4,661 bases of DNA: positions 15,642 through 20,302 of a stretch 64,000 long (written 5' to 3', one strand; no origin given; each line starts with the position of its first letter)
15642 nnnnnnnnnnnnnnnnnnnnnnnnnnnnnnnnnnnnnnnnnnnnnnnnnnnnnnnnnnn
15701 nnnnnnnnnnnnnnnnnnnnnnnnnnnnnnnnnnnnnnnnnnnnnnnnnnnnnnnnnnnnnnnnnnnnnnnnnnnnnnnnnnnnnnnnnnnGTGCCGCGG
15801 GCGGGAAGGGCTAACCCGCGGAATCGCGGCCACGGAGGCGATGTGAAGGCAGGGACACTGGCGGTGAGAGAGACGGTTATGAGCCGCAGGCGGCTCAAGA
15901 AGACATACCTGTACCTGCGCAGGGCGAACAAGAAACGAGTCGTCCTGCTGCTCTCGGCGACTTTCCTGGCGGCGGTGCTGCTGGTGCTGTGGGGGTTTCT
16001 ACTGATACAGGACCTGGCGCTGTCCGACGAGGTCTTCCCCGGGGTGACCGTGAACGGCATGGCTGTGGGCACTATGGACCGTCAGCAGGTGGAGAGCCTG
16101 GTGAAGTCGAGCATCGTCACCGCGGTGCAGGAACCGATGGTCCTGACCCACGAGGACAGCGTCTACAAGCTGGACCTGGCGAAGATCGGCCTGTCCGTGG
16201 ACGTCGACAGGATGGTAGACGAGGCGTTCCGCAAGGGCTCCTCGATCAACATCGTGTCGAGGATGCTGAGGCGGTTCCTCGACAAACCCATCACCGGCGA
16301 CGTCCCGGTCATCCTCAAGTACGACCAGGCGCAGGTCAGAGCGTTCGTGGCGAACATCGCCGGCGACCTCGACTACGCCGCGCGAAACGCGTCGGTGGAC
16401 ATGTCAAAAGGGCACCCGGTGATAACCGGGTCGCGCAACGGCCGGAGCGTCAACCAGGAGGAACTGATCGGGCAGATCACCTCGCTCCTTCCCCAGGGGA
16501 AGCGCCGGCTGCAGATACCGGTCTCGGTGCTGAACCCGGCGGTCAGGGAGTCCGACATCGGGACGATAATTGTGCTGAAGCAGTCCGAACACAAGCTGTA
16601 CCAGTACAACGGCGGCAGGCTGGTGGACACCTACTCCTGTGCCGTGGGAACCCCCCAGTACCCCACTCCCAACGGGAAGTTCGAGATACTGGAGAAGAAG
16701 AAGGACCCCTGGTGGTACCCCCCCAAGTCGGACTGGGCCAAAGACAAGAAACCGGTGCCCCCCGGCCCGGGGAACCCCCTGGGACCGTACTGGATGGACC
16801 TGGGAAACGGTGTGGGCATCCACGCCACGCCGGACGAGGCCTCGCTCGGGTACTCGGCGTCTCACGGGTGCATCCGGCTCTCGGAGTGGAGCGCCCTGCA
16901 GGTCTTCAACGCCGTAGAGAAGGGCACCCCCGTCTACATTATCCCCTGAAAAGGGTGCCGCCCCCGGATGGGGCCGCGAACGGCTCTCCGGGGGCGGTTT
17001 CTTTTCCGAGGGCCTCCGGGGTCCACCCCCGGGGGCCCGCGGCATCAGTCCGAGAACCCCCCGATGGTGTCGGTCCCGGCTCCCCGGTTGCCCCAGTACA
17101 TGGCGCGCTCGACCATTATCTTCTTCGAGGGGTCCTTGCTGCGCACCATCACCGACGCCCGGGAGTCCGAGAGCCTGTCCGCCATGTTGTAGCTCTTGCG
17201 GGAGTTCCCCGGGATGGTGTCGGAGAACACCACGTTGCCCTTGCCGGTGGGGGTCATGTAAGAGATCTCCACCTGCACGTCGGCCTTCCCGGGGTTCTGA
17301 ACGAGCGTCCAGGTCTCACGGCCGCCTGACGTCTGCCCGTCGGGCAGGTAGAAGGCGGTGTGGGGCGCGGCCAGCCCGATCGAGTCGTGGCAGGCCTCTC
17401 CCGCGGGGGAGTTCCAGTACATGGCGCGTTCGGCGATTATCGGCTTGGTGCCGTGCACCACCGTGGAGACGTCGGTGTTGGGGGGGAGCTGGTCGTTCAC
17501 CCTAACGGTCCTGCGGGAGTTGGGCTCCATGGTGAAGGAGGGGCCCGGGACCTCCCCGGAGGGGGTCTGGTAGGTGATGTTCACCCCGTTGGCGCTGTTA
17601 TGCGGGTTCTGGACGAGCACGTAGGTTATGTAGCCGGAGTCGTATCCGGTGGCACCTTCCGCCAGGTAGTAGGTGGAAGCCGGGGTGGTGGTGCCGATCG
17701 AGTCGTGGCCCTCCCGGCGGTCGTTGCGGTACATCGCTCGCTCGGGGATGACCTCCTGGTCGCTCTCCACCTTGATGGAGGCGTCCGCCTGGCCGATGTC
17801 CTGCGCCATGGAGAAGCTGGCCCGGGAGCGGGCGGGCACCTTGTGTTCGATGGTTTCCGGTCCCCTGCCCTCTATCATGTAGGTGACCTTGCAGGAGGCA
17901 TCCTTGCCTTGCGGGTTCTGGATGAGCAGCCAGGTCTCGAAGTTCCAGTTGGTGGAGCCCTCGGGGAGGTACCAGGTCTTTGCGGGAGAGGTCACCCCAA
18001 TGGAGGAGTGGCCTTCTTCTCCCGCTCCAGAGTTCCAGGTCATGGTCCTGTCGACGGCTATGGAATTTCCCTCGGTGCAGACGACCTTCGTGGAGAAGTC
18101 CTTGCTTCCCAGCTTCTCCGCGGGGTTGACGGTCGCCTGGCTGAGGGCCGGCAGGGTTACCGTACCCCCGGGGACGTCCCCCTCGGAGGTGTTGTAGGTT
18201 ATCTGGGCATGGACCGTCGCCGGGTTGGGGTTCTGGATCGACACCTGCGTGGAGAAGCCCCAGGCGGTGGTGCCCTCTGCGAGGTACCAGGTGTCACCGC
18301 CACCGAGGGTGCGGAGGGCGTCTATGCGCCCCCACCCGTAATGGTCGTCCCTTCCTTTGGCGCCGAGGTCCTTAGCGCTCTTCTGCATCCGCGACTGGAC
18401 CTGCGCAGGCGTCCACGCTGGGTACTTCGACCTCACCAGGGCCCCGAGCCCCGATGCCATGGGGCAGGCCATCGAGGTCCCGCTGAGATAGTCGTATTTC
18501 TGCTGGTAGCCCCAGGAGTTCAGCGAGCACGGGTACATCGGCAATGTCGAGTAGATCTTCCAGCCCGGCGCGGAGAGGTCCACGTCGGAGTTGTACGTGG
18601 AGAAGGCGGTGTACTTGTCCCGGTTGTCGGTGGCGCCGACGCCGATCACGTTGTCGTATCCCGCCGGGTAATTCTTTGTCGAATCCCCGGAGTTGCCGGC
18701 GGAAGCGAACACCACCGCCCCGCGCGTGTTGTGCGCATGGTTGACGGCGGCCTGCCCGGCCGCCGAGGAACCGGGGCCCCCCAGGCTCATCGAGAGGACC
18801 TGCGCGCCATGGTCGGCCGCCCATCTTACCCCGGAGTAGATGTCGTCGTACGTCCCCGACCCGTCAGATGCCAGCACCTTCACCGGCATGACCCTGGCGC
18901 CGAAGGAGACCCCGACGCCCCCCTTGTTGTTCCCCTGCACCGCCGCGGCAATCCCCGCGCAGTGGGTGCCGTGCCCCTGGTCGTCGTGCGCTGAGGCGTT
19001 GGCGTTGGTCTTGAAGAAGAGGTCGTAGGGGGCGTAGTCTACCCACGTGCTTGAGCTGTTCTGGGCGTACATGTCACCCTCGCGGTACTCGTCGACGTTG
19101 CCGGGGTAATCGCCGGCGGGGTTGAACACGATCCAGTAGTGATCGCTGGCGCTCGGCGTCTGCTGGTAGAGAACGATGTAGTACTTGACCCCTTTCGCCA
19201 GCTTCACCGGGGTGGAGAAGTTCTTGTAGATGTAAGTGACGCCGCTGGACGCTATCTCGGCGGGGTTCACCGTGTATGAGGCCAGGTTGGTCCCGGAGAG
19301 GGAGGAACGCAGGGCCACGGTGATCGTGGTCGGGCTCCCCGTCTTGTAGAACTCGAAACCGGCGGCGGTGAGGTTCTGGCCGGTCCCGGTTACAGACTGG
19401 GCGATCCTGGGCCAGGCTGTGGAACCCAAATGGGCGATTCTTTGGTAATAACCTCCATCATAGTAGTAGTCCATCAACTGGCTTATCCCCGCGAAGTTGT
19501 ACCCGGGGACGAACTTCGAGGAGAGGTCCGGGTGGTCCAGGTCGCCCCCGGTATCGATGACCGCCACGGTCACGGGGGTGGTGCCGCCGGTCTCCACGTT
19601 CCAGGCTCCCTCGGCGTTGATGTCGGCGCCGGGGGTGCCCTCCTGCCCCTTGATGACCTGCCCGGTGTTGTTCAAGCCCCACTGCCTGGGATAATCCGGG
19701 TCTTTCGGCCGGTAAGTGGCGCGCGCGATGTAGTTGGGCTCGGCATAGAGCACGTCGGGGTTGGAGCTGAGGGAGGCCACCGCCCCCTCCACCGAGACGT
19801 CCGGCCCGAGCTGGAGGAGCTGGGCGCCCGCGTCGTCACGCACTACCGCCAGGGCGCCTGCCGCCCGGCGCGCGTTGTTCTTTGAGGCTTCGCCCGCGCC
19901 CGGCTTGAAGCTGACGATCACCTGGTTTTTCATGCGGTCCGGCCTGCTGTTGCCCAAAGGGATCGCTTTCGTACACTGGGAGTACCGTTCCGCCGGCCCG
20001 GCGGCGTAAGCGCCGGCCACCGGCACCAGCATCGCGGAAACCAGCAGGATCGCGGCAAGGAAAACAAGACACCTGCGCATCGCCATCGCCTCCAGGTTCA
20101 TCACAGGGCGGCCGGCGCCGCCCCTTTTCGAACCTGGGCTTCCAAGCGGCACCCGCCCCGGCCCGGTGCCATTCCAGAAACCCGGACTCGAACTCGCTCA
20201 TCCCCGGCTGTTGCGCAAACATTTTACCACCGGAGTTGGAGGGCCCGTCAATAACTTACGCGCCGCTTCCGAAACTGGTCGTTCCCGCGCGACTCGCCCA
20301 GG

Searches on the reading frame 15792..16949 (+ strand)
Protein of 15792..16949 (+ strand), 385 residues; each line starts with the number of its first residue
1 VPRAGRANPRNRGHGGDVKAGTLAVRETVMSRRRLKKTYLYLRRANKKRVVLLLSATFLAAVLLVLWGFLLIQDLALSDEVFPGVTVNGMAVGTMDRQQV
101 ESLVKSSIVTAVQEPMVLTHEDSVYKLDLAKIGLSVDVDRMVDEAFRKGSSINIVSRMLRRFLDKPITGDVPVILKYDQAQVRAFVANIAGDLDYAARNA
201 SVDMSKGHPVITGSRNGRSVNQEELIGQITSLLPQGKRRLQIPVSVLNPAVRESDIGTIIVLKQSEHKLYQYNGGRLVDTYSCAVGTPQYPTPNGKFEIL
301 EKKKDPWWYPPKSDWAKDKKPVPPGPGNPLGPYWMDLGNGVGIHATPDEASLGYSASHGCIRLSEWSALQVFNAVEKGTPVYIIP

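Call 38: search_protein_families(library=pfam, max_evalue=0.00001, proteins=[window:15792-16949:+])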
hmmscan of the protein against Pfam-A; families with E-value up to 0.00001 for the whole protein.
window:15792-16949:+ (385 aa): 2 families
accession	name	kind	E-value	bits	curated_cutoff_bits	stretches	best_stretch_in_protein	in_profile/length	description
PF03734.19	YkuD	-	8.7e-28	98.2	23.4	1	259-383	3-146/146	L,D-transpeptidase catalytic domain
PF12229.13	PG_binding_4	-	2.2e-17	63.7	22.1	1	125-240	1-116/117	Putative peptidoglycan binding domain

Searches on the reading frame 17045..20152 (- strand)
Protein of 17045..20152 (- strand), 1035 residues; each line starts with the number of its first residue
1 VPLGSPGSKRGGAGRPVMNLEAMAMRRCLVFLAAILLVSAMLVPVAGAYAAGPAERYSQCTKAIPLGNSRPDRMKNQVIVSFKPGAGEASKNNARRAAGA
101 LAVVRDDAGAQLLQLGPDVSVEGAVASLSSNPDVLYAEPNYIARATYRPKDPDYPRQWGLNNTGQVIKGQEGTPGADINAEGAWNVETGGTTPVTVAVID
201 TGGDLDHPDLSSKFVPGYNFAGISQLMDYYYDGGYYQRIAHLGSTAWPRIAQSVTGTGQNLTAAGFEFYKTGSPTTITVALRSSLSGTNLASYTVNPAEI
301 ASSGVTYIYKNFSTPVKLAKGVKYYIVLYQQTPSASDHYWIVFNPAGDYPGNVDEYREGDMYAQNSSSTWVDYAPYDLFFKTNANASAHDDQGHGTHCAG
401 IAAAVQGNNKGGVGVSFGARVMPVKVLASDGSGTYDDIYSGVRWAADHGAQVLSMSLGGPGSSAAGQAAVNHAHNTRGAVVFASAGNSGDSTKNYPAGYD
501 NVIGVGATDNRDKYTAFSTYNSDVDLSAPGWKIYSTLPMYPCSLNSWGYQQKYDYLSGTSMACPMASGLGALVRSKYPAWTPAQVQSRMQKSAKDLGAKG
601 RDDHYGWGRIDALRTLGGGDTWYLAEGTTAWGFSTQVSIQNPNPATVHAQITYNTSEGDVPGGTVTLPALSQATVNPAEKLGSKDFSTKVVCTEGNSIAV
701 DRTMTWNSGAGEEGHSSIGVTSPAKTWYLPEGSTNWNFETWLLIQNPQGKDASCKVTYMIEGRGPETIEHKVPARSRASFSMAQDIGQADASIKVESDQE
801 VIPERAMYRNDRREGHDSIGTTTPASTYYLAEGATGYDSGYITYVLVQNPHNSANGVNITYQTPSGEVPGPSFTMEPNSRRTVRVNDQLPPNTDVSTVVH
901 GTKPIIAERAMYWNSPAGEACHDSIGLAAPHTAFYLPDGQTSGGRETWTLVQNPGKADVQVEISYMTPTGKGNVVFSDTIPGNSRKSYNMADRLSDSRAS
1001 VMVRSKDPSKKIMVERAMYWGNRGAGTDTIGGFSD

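Call 64: search_protein_families(library=pfam, max_evalue=0.00001, proteins=[window:17045-20152:-])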
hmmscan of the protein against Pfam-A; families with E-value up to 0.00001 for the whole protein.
window:17045-20152:- (1035 aa): 3 families
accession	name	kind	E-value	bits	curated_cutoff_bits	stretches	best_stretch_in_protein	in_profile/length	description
PF00082.27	Peptidase_S8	-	3.7e-58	197.6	21.8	1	194-608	4-288/288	Subtilase family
PF22148.1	Fervidolysin_NPro-like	-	1.7e-10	41.6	21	1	74-140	16-81/81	Fervidolysin N-terminal prodomain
PF18986.5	DUF5719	-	3.6e-09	36.6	26.2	0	928-1006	47-128/319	Family of unknown function (DUF5719)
